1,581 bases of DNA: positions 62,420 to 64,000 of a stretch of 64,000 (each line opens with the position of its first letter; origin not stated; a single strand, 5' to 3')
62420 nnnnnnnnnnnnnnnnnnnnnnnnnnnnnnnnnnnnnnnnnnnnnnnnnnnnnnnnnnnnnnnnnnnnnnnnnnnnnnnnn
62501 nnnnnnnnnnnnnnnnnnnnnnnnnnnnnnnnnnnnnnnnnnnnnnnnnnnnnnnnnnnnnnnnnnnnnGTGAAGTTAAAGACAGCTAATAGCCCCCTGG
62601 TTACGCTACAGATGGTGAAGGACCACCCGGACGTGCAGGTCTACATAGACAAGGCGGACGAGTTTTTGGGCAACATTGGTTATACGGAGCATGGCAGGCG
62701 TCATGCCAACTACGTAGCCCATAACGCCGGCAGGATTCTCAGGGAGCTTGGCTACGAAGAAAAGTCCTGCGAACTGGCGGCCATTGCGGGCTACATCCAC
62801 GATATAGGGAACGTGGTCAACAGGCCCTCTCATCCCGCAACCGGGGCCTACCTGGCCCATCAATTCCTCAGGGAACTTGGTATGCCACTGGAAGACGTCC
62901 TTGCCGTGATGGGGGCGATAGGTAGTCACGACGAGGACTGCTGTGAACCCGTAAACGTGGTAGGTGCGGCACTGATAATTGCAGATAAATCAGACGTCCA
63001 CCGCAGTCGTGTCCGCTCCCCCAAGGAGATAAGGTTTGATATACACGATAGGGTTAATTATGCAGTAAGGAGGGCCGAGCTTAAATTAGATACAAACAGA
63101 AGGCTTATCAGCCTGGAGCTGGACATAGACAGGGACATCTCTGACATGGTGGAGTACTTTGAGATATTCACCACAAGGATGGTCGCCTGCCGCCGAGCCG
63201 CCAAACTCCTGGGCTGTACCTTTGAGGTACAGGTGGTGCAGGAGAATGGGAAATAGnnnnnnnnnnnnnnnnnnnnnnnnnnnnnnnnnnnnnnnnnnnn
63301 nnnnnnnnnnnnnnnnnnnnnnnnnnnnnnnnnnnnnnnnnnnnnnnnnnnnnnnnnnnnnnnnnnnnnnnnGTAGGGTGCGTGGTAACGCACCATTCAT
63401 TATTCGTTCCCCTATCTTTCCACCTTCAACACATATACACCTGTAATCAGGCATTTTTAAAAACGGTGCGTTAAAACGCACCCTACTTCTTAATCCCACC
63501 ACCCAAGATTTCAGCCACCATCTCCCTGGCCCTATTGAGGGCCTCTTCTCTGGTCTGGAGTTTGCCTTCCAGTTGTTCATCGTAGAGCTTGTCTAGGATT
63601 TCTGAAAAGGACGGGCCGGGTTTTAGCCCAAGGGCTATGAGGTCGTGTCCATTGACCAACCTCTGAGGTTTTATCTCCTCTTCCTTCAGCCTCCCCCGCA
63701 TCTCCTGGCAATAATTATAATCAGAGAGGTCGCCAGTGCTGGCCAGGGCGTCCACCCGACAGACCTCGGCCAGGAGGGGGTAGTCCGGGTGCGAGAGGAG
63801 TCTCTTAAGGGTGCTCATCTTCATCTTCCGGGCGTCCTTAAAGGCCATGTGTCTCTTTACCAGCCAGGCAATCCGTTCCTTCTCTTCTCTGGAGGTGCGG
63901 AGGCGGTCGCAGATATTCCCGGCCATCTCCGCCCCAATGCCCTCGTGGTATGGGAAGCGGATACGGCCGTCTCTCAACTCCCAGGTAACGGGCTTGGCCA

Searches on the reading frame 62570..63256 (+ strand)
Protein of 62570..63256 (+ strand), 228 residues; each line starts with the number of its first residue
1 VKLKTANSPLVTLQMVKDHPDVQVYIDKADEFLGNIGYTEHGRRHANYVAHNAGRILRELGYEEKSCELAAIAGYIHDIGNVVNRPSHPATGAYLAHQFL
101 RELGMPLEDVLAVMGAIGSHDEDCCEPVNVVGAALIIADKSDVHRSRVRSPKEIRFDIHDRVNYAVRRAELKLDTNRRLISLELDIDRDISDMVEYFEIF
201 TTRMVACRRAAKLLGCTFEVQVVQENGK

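Call 68: search_protein_families(library=pfam, proteins=[window:62570-63256:+], max_evalue=0.001)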
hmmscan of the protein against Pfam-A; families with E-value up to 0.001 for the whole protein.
window:62570-63256:+ (228 aa): 1 family
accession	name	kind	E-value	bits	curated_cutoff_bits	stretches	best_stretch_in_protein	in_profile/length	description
PF01966.28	HD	-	1.6e-06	28.8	22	1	45-113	4-81/116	HD domain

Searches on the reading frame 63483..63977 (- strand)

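Call 68: search_protein_families(library=pfam, proteins=[window:63483-63977:-], max_evalue=0.001)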
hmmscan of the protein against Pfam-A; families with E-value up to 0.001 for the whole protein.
window:63483-63977:- (164 aa): 1 family
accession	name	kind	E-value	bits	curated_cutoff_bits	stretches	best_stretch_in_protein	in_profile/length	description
PF13735.12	tRNA_NucTran2_2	-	1.5e-08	35.2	27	1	16-147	21-145/149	tRNA nucleotidyltransferase domain 2 putative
